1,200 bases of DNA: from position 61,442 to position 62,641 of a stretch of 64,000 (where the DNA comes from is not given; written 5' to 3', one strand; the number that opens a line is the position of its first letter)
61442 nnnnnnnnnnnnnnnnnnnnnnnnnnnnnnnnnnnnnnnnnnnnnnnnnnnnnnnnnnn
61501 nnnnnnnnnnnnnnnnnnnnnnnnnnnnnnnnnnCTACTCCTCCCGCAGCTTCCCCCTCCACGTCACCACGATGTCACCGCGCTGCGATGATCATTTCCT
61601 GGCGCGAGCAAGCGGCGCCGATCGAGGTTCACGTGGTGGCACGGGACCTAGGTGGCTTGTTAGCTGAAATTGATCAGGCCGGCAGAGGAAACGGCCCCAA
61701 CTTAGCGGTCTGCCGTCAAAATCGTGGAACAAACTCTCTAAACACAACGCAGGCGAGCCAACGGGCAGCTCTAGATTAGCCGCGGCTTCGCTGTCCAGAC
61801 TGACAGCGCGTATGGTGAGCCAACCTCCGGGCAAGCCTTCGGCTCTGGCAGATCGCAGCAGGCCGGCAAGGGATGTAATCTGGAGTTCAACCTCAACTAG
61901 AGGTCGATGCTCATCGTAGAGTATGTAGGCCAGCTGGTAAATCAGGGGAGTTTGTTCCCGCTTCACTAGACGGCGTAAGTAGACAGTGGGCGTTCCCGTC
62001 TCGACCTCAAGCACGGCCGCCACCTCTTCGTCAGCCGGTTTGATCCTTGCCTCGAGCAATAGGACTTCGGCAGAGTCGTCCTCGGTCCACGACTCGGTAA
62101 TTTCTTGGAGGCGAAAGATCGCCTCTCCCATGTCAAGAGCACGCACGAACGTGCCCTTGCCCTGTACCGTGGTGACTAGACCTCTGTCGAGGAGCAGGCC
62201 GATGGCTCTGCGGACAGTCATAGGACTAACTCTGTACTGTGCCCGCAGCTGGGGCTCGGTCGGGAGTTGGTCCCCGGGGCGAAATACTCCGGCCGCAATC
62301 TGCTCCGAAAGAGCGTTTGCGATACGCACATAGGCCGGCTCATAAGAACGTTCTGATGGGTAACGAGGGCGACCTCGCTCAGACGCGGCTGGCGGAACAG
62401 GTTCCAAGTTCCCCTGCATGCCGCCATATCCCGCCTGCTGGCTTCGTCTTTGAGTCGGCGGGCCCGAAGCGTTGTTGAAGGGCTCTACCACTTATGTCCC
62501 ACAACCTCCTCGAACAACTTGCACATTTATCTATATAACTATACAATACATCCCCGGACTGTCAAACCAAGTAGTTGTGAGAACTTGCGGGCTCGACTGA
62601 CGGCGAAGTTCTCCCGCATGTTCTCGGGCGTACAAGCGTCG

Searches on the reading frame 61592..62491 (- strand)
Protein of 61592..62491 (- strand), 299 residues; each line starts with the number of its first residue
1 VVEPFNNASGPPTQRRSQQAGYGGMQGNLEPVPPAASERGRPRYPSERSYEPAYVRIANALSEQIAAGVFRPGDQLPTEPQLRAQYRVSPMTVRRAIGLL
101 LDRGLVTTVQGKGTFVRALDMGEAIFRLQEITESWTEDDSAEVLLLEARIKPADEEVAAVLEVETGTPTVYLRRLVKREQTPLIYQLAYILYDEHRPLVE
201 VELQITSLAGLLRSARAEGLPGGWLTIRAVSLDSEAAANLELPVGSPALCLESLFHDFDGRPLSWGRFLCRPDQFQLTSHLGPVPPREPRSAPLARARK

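Call 39: search_protein_families(library=pfam, proteins=[window:61592-62491:-])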
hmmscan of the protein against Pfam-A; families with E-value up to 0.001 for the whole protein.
window:61592-62491:- (299 aa): 2 families
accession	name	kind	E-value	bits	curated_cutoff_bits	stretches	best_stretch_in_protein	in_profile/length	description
PF00392.27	GntR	-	3.6e-20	71.8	27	1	54-116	2-64/64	Bacterial regulatory proteins, gntR family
PF07702.18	UTRA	-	7e-20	71.7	23.8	1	142-276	7-141/141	UTRA domain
